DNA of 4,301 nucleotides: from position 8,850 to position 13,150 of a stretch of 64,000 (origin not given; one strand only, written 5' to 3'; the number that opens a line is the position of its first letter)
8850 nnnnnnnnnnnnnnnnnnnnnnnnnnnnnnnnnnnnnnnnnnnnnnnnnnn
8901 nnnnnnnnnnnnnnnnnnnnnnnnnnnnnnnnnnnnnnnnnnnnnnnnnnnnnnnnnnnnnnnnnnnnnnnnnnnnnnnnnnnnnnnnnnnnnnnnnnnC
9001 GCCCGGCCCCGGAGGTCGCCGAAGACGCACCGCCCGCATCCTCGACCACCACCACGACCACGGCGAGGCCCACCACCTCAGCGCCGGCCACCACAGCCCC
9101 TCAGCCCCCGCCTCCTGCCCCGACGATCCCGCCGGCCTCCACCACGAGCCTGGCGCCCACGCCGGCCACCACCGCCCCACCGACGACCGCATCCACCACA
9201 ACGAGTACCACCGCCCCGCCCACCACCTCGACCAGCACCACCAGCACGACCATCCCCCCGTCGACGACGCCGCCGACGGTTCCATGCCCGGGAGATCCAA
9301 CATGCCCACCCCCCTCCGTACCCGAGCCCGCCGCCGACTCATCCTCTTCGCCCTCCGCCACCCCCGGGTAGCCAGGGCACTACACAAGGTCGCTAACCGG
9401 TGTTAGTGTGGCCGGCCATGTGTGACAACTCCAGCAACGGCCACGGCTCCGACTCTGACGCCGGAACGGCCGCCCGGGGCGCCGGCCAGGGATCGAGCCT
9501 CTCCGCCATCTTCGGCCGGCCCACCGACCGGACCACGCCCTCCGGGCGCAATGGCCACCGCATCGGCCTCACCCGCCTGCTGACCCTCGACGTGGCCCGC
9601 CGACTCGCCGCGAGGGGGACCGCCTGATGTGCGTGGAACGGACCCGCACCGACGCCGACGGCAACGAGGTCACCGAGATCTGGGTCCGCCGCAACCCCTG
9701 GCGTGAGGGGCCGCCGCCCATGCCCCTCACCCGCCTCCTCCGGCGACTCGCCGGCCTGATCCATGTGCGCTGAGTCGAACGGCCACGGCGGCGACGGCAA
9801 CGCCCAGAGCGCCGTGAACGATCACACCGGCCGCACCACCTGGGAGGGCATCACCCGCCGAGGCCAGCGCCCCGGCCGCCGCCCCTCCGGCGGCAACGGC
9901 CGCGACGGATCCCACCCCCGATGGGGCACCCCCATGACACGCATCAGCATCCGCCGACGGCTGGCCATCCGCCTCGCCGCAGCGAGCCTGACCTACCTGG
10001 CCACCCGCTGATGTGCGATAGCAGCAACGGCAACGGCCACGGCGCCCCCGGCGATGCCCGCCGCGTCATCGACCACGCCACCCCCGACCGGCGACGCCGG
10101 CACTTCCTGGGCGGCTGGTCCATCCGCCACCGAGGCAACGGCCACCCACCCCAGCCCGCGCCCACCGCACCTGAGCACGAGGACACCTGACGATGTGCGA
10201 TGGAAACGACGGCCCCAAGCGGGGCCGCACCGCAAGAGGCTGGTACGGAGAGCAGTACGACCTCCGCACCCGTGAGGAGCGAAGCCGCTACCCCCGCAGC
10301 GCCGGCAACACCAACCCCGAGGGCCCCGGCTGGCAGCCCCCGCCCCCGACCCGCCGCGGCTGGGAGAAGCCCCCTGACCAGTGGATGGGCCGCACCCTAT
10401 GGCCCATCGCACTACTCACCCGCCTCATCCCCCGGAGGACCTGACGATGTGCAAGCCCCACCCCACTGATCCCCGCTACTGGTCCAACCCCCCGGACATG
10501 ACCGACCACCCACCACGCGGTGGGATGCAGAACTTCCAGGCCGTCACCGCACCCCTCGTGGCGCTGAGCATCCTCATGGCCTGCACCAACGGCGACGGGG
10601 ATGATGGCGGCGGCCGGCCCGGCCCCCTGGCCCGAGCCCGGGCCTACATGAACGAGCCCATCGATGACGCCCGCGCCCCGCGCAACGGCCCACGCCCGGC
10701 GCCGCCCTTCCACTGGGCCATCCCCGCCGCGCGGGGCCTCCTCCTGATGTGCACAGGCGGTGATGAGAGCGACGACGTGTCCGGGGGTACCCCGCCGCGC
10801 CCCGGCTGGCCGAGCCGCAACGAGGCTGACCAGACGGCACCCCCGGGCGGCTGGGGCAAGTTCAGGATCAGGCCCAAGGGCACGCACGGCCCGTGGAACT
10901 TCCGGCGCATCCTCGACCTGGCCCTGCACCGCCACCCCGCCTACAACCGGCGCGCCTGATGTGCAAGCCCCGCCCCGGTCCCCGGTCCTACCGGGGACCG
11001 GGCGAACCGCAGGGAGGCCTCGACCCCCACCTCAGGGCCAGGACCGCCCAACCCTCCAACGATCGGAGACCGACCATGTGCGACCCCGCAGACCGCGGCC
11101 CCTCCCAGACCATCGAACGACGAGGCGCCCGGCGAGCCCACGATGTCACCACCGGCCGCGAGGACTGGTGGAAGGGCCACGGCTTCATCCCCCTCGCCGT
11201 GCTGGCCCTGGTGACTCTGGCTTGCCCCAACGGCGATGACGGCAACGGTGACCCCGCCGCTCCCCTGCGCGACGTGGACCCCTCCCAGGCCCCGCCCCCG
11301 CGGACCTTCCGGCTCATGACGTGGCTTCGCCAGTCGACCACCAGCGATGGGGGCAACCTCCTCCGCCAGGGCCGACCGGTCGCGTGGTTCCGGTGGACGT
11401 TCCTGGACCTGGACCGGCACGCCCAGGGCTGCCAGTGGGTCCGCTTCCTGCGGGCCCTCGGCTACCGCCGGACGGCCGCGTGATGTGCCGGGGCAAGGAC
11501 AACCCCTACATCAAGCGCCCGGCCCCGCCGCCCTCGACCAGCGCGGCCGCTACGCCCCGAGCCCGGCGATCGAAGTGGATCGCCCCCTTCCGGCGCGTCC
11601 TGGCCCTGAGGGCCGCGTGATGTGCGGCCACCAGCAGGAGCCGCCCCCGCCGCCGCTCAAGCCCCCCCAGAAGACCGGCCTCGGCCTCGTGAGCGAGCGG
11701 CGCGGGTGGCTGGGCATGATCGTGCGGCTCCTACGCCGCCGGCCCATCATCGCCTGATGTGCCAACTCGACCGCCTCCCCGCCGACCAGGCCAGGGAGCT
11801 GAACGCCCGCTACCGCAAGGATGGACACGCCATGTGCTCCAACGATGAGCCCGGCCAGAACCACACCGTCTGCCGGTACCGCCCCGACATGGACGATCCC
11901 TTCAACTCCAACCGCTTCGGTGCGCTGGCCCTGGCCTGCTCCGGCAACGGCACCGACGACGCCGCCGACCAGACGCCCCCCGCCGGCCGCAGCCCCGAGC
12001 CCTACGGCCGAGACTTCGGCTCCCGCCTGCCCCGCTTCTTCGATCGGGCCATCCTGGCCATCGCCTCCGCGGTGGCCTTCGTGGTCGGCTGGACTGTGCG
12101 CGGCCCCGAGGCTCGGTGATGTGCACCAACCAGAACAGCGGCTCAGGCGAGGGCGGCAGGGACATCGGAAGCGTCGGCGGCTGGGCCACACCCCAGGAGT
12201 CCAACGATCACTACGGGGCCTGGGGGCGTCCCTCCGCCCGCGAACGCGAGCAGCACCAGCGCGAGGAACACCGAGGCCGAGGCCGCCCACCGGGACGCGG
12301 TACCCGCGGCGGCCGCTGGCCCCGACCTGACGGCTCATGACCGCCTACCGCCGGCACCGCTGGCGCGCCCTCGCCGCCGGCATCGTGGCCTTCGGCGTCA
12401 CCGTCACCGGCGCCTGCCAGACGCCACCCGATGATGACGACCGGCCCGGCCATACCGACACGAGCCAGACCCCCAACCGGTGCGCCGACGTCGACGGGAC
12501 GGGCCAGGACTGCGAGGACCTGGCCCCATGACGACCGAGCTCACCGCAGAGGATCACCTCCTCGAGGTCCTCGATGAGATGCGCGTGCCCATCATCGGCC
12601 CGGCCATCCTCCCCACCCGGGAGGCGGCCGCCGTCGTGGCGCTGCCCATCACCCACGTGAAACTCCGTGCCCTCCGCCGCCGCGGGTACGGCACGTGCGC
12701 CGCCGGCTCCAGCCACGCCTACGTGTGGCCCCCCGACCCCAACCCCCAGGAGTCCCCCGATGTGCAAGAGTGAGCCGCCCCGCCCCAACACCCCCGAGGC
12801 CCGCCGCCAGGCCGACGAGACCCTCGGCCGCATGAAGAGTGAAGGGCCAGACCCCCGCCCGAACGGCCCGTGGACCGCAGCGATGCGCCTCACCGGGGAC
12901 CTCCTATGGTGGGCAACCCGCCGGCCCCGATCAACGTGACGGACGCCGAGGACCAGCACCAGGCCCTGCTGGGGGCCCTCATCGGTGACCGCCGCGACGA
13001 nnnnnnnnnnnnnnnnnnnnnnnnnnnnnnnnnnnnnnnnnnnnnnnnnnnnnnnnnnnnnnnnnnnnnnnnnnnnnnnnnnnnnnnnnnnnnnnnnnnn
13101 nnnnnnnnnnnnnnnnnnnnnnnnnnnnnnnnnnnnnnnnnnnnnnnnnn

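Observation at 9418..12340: Tandem array of small ORFs that all begin Met-Cys, chained by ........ stop/start overlaps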

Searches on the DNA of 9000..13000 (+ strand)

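Call 5: search_dna_similar(query=window:9000-13000:+, collection=phages, mode=distant)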
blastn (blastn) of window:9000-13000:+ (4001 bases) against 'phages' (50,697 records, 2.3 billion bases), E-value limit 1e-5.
No match.

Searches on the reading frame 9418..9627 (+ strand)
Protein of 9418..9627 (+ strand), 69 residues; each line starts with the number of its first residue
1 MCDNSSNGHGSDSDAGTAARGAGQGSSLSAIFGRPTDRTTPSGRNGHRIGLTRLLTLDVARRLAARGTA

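Call 23: search_protein_families(library=phrogs, proteins=[window:9418-9627:+], max_evalue=0.1)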
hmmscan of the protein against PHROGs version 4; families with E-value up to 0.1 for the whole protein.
window:9418-9627:+ (69 aa): 0 families

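Call 98: search_protein_families(library=padloc, proteins=[window:9418-9624:+], max_evalue=0.01)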
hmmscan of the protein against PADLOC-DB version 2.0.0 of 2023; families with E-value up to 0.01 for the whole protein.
window:9418-9624:+ (69 aa): 0 families

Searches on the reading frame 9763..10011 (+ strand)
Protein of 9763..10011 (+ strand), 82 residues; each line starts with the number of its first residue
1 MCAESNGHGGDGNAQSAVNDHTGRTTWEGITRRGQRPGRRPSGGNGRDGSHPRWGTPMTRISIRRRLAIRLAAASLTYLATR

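Call 23: search_protein_families(library=phrogs, proteins=[window:9763-10011:+], max_evalue=0.1)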
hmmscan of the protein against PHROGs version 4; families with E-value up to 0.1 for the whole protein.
window:9763-10011:+ (82 aa): 0 families

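Call 41: list_cluster_members(proteins=[P0001, window:9763-10008:+, window:11620-11754:+, window:12337-12528:+])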
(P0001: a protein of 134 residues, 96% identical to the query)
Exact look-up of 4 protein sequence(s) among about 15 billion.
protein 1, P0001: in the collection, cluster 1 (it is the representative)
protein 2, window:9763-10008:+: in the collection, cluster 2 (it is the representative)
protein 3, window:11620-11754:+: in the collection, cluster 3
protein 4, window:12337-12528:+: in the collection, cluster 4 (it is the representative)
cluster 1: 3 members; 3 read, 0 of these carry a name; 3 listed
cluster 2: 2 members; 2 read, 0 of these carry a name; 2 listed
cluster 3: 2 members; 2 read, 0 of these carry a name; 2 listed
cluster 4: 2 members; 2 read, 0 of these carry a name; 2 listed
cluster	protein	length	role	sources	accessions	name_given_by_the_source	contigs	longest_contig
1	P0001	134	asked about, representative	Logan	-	-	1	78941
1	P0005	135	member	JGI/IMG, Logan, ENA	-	-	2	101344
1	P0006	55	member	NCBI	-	-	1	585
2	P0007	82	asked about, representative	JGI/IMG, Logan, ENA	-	-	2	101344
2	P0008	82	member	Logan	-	-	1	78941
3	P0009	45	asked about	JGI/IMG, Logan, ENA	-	-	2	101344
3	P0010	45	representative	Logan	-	-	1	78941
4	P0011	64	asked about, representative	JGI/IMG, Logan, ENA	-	-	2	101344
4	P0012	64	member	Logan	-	-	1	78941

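Call 82: search_protein_families(library=ncbifam, proteins=[window:9763-10008:+], max_evalue=0.01)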
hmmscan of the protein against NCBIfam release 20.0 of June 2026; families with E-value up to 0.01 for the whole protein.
window:9763-10008:+ (82 aa): 0 families

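Call 98: search_protein_families(library=padloc, proteins=[window:9763-10008:+], max_evalue=0.01)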
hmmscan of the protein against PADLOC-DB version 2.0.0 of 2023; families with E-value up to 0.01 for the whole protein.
window:9763-10008:+ (82 aa): 0 families

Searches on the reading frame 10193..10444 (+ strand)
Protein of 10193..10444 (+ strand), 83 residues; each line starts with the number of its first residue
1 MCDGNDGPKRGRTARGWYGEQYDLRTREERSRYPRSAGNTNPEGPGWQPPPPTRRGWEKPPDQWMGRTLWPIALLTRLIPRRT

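Call 23: search_protein_families(library=phrogs, proteins=[window:10193-10444:+], max_evalue=0.1)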
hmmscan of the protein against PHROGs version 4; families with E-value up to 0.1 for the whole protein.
window:10193-10444:+ (83 aa): 0 families

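Call 81: search_protein_families(library=pfam, proteins=[window:10193-10441:+], max_evalue=0.01)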
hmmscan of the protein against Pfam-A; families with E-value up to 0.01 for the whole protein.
window:10193-10441:+ (83 aa): 0 families

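Call 98: search_protein_families(library=padloc, proteins=[window:10193-10441:+], max_evalue=0.01)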
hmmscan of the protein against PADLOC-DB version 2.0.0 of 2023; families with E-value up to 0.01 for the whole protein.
window:10193-10441:+ (83 aa): 0 families

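Call 107: find_related_loci(query=A5, collection=viral_contigs, flank=6000)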
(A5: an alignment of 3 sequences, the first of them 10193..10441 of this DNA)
Query A5 (83 aa) in viral_contigs; peptide patterns used: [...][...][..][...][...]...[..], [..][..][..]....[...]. (x = any residue, [..] = any of these).
39 stretches matched a pattern, but none encodes a relative of the query by tblastn (E <= 1e-3).

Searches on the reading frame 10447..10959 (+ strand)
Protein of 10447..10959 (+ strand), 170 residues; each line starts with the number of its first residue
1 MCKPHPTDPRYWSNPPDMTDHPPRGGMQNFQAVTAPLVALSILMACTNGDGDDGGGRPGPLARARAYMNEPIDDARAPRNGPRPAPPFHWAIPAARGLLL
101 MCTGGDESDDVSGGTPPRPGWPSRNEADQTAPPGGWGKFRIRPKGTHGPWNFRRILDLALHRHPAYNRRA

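Call 16: find_encoding_contigs(protein=window:10447-10959:+, flank=10000, max_places=10)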
Protein window:10447-10959:+ (170 aa): 5 contigs read that carry it; 1 place shown.
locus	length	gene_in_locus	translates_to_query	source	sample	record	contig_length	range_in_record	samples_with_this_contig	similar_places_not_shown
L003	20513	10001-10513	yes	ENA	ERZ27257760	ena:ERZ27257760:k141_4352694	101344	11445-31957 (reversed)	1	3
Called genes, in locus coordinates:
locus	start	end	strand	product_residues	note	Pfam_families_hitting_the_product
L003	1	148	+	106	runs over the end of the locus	-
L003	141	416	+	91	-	-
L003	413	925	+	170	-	-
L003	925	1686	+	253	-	-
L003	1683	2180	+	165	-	-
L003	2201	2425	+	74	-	-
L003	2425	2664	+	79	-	-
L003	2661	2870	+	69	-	-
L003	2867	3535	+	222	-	-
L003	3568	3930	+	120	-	-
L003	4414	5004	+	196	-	-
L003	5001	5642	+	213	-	-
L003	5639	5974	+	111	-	-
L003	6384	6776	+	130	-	-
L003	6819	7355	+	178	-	PF19800:DUF6283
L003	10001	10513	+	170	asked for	-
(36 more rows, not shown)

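Call 23: search_protein_families(library=phrogs, proteins=[window:10447-10959:+], max_evalue=0.1)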
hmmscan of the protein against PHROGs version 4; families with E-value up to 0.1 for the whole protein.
window:10447-10959:+ (170 aa): 1 family
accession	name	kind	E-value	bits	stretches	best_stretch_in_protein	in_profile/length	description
phrog_7843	-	unknown function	0.052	14.3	0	36-56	25-47/59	-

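Call 35: search_dna_similar(query=window:10447-10956:+, collection=phages, mode=protein, max_evalue=1, max_rows=10)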
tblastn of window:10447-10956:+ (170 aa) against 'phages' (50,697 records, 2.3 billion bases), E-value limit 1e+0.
No match.

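Call 82: search_protein_families(library=ncbifam, proteins=[window:10447-10956:+], max_evalue=0.01)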
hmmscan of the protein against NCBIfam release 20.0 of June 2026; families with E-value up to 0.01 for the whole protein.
window:10447-10956:+ (170 aa): 0 families

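Call 98: search_protein_families(library=padloc, proteins=[window:10447-10956:+], max_evalue=0.01)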
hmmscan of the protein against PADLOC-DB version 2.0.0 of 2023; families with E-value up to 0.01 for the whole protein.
window:10447-10956:+ (170 aa): 0 families
